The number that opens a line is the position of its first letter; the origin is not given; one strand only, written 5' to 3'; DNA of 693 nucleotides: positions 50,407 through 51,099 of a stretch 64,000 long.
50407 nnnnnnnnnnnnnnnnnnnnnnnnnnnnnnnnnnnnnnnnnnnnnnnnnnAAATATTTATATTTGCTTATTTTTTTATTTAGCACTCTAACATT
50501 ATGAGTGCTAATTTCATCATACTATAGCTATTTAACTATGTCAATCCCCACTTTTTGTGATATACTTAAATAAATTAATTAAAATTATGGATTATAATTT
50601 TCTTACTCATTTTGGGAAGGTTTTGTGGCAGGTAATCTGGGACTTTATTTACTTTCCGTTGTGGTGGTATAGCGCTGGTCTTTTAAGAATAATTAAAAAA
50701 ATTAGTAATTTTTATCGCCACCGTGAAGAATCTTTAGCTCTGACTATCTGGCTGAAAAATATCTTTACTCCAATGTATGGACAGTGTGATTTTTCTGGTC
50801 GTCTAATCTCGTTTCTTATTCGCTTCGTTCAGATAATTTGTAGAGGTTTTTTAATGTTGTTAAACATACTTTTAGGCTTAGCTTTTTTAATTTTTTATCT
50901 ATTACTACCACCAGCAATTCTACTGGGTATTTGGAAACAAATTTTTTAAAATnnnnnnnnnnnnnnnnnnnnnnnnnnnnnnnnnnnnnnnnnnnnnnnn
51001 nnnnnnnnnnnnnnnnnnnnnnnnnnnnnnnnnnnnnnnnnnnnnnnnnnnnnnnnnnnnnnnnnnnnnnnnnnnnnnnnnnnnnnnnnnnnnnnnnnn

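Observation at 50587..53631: Membrane-tethered Clp/Hsp100 paralogue with a dead first ATPase ring, coupled to a small membrane protein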

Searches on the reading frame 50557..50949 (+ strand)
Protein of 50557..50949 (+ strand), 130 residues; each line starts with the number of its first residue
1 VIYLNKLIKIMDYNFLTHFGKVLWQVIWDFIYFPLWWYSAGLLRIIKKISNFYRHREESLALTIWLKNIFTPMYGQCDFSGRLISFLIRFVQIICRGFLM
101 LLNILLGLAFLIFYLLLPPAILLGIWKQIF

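Call 3: search_protein_families(library=pfam, proteins=[window:50557-50949:+], max_evalue=0.01)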
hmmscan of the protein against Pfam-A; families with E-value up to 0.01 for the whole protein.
window:50557-50949:+ (130 aa): 0 families

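Call 4: search_protein_families(library=ncbifam, proteins=[window:50557-50949:+], max_evalue=0.01)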
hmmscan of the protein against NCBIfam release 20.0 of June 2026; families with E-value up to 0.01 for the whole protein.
window:50557-50949:+ (130 aa): 0 families

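Call 11: find_homologous_proteins(query=window:50587-50949:+, max_evalue=0.001)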
Query window:50587-50949:+ (120 aa): 53 proteins with E <= 0.001 among 80 candidates.
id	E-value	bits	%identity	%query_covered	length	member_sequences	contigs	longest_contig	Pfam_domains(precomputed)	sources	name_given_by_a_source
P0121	1.4e-63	231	87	100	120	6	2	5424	-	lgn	-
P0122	1.8e-57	211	83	100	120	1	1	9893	-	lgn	-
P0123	4.4e-46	174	66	100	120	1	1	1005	-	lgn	-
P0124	5.3e-45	171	63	100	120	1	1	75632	-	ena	-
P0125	1.6e-44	169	63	99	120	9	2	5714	-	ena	-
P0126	1.7e-44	169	60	100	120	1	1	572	-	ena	-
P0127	5.4e-43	164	62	100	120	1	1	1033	-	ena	-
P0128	2.9e-42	162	64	100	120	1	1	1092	-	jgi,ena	-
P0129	4.1e-42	162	60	100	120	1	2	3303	-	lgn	-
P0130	2.2e-41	159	62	100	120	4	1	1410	-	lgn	-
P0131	2.2e-41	159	62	100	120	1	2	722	-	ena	-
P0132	2.6e-41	159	61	100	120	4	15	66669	-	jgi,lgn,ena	-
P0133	6.9e-41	158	59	100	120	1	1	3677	-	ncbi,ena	-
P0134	7.9e-40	154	61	100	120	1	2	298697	-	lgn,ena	-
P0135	9.5e-40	154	61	99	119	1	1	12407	-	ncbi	-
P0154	2.3e-24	104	52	77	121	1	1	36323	-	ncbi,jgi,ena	-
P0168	1.5e-16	79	40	87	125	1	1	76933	-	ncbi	-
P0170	1.7e-15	75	41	87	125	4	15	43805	-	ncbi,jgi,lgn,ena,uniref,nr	ncbi:MAG: hypothetical protein A3J65_00705 [Candidatus Buchananbacteria bacterium RIFCSPHIGHO2_02_FU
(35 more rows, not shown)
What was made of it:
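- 50587..50949 (+): Small partner protein, 120 aa. It is a helical hairpin (helices 5-57 and 69-119). The hydrophobic halves are 5-33 (aromatic-rich) and 87-119 (strong TM). 53 homologous clusters, mostly 119-125 aa (call 11).
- Checked: The small ORF is 120 aa from the ATG at 50587, and the 120-aa length is shared by homologues (call 11).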

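Call 12: find_encoding_contigs(protein=P0170, flank=6000, max_places=3)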
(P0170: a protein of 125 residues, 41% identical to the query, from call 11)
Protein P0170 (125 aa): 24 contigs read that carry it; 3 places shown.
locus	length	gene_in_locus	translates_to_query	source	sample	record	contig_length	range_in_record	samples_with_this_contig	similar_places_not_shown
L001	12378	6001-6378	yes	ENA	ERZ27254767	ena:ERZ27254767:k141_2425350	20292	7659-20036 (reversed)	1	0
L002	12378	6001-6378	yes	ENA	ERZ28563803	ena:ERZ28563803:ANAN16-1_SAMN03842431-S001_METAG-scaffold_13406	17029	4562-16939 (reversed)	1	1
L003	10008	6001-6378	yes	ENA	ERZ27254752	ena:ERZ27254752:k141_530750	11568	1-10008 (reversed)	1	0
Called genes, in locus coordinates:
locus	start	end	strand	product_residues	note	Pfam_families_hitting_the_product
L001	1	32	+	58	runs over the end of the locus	-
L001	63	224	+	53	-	-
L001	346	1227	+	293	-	PF02661:Fic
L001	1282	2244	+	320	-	PF13310:Virulence_RhuM, PF02661:Fic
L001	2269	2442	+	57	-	-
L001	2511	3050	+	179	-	PF00072:Response_reg (weak)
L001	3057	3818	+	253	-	PF01966:HD (weak)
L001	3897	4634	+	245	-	-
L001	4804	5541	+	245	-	PF00929:RNase_T, PF20600:ExoX-like_C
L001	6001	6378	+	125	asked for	-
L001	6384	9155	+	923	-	PF02861:Clp_N, PF00004:AAA, PF17871:AAA_lid_9, PF00004:AAA, PF00158:Sigma54_activat (weak), PF07724:AAA_2, PF07728:AAA_5, PF10431:ClpB_D2-small, +4 more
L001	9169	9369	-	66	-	-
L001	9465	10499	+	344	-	PF00953:Glycos_transf_4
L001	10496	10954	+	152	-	PF02643:DUF192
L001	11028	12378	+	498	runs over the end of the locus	PF01564:Spermine_synth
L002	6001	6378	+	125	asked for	-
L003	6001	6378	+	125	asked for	-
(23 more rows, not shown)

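Call 13: find_encoding_contigs(protein=P0168, flank=6000, max_places=2)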
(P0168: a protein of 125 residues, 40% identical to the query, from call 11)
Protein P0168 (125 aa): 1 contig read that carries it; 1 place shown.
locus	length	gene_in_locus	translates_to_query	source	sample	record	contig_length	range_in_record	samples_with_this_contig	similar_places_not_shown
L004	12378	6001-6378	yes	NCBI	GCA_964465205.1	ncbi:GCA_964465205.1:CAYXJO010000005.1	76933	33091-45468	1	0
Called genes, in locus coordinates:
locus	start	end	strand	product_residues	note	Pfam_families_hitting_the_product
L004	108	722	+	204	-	-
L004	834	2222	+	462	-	PF00753:Lactamase_B, PF16661:Lactamase_B_6, PF12706:Lactamase_B_2 (weak), PF10996:Beta-Casp, PF07521:RMMBL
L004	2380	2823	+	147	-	-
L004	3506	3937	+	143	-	PF02381:MraZ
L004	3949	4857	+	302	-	PF01795:Methyltransf_5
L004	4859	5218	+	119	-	-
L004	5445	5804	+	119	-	-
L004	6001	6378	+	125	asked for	-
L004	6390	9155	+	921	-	PF02861:Clp_N, PF00158:Sigma54_activat (faint), PF00004:AAA (weak), PF17871:AAA_lid_9 (weak), PF00004:AAA, PF07724:AAA_2, PF07728:AAA_5, PF10431:ClpB_D2-small, +2 more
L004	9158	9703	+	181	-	PF01928:CYTH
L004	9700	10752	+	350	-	PF00953:Glycos_transf_4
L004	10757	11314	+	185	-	PF02643:DUF192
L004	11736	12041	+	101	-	PF00829:Ribosomal_L21p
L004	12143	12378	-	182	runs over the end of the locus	PF02132:RecR_ZnF (weak), PF01751:Toprim, PF13662:Toprim_4, PF21175:RecR_C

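Call 14: find_encoding_contigs(protein=P0154, flank=6000, max_places=2)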
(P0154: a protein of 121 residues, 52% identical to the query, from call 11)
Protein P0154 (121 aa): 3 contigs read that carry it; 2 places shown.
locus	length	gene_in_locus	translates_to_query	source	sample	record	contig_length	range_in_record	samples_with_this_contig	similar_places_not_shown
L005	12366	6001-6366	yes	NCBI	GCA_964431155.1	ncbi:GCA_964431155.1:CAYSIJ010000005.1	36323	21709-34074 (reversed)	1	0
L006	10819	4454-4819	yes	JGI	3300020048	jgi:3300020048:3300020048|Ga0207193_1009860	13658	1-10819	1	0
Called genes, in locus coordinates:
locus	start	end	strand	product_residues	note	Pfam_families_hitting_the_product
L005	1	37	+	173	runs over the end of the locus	-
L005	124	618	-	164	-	PF01327:Pep_deformylase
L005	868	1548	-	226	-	PF02900:LigB, PF01875:Memo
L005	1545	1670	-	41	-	-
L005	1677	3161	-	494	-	-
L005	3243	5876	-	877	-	PF02861:Clp_N, PF23569:NBD_SMAX1, PF00004:AAA, PF17871:AAA_lid_9, PF07724:AAA_2, PF00004:AAA, PF07728:AAA_5, PF10431:ClpB_D2-small, +7 more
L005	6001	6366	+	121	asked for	-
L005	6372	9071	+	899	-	-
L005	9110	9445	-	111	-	-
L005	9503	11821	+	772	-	PF00953:Glycos_transf_4, PF02677:QueH, PF18884:TSP3_bac (faint), PF03734:YkuD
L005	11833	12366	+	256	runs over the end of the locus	-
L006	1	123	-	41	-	?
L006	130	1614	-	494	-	-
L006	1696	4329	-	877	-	PF02861:Clp_N, PF23569:NBD_SMAX1, PF00004:AAA, PF17871:AAA_lid_9, PF07724:AAA_2, PF00004:AAA, PF07728:AAA_5, PF10431:ClpB_D2-small, +7 more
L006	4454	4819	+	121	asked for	-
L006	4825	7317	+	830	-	-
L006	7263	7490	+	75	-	PF10431:ClpB_D2-small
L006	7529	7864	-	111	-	-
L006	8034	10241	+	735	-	-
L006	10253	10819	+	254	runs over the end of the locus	-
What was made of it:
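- Pairing persists in L001-L006 (calls 12-14).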

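Call 37: search_protein_families(library=pfam, alignment_id=A3, max_evalue=1)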
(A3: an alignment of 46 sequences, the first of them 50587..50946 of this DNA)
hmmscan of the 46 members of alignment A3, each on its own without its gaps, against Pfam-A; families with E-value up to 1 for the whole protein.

A. member 1, window:50587-50946:+ (120 aa): 0 families

B. families by the number of members that match (of 46 scanned): 7 families
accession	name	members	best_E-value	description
PF16170.10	DUF4873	8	0.0069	Domain of unknown function (DUF4873)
PF15198.11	Dexa_ind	2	0.087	Dexamethasone-induced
PF13044.11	Fusion_F0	1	0.13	Fusion glycoprotein F0, Isavirus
PF18175.6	HU-CCDC81_bac_2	1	0.14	CCDC81-like prokaryotic HU domain 2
PF02364.21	Glucan_synthase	1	0.15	1,3-beta-glucan synthase component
PF20040.4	DUF6442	1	0.24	Family of unknown function (DUF6442)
PF01786.24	AOX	1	0.58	Alternative oxidase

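Call 41: predict_structure(alignment_id=A3)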
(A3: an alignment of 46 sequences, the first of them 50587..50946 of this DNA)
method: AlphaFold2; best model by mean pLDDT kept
length: 120 residues; sequences in the alignment: 46
mean_pLDDT: 92.0   pTM: 0.67
mean pLDDT of the five models: 92.0, 91.9, 90.8, 90.6, 89.8
residues with pLDDT >= 90: 99; 70-90: 17; 50-70: 4; < 50: 0
segments of 3 or more residues with pLDDT < 50: none
pLDDT, mean of each block of 10 residues (from residue 1): 72 91 94 96 95 94 90 95 96 96 95 92
secondary structure, 60 per line:
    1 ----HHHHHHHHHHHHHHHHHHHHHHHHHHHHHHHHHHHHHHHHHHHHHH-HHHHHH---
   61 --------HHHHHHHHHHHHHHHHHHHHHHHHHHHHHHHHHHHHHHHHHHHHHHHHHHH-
elements in order: H5-50 H52-57 H69-119
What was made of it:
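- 50587..50949 (+): AF2 pLDDT 92 (call 41).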

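Call 47: fold_search(model_id=the predicted structure, library=pdb)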
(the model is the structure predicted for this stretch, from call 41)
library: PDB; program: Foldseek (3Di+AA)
matches with E <= 10: 66; with E <= 0.001: 0
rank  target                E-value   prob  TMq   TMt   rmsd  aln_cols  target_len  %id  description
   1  8i7o_B8               2.6e+00  0.20  0.38  0.28   8.9       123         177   14  In situ structure of axonemal doublet microtubules in mouse sperm with 16-nm repeat (released 2023-10-11)
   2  6v4a_A                2.6e+00  0.08  0.24  0.06  25.1       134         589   13  An open conformation of a Pentameic ligand-gated ion channel with additional N-terminal domain (released 2020-06-03)
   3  6czq_B                2.6e+00  0.08  0.18  0.22  11.9        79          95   16  A V-to-F substitution in SK2 channels causes Ca2+ hypersensitivity and improves locomotion in a C. elegans ALS model (released 2018-08-01)
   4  7sgr_B                2.8e+00  0.20  0.40  0.10  16.2       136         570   15  Structure of hemolysin A secretion system HlyB/D complex (released 2022-09-14)
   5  9l76_B                3.3e+00  0.09  0.22  0.24  20.7        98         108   17  Structures and mechanism of the nicotinamide nucleotide transhydrogenase from E. coli (released 2026-01-07)
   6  9fv1_A                3.5e+00  0.25  0.48  0.14   6.6       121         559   13  MsbA in MSP1D1 (EPL:PC) Nanodisc inward-facing narrow open (released 2025-03-19)
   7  8qhx                  4.4e+00  0.15  0.39  0.29   6.4       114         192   12  280A Vipp1 H1-6 helical tubes in the presence of EPL (released 2024-09-18)
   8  9hzm_0                4.4e+00  0.12  0.35  0.27   6.6       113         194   12  235 A SynPspA H1-5 rod after incubation with EPL (released 2025-08-13)
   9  9p6i_A                4.7e+00  0.10  0.25  0.18   7.3        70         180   17  Crystal Structure of the Histidine Kinase VC2136 from Vibrio cholerae serotype O1 (released 2025-08-20)
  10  8ga8_L                4.7e+00  0.06  0.25  0.24   8.6       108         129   14  Structure of the yeast (HDAC) Rpd3L complex (released 2023-07-12)
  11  6o30_A                5.0e+00  0.41  0.61  0.15   3.8       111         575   12  Lipid A transporter MsbA from Salmonella typhimurium (released 2019-06-12)
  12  9fqr_E7               5.0e+00  0.18  0.38  0.43   6.6        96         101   18  96-nm repeat of axonemal doublet microtubules from bovine sperm (released 2025-03-26)
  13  5ew5_A                5.0e+00  0.16  0.36  0.12   5.7        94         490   10  Crystal Structure of Colicin E9 In Complex with Its Immunity Protein Im9 (released 2016-07-20)
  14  7n6g_3I               5.0e+00  0.10  0.29  0.13   8.6       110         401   12  C1 of central pair (released 2022-05-18)
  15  6y1y_B                5.0e+00  0.08  0.28  0.27   8.9       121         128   12  CheA dimerization domain of Treponema denticola (released 2020-10-28)
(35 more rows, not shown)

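Call 49: search_protein_families(library=ncbifam, proteins=[L004:9700-10752:+, L001:9465-10499:+], max_evalue=0.001)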
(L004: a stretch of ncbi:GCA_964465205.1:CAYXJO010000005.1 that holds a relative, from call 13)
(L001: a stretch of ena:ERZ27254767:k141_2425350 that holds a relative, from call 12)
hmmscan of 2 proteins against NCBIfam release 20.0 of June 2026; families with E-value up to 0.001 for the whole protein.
L004:9700-10752:+ (350 aa): 3 families
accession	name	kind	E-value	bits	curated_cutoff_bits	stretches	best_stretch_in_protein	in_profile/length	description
TIGR02380.1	ECA_wecA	exception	3e-33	115.4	326.05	1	7-346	4-334/346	UDP-N-acetylglucosamine--undecaprenyl-phosphate N-acetylglucosaminephosphotransferase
NF053644.1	MraY_archaea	equivalog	2.5e-22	79.7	450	2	154-317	181-337/340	pseudomurein biosynthesis MraY family phospho-N-acetylmuramoyl-pentapeptide-transferase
TIGR00445.1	mraY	equivalog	2.6e-17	63.3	192.05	1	27-319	16-314/321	phospho-N-acetylmuramoyl-pentapeptide-transferase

L001:9465-10499:+ (344 aa): 3 families
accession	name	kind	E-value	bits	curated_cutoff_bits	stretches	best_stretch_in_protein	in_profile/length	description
TIGR02380.1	ECA_wecA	exception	4.9e-34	118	326.05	1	11-326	8-328/346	UDP-N-acetylglucosamine--undecaprenyl-phosphate N-acetylglucosaminephosphotransferase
NF053644.1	MraY_archaea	equivalog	6.7e-18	65.1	450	1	122-304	168-337/340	pseudomurein biosynthesis MraY family phospho-N-acetylmuramoyl-pentapeptide-transferase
TIGR00445.1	mraY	equivalog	6.4e-13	48.9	192.05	1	106-261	101-268/321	phospho-N-acetylmuramoyl-pentapeptide-transferase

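Call 53: search_protein_families(library=padloc, proteins=[window:50587-50946:+], max_evalue=0.01)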
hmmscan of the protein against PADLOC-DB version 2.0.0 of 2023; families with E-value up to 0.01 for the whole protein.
window:50587-50946:+ (120 aa): 0 families
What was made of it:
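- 50587..50949 (+): No Pfam, NCBIfam or PADLOC family (calls 3, 4, 37, 53).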
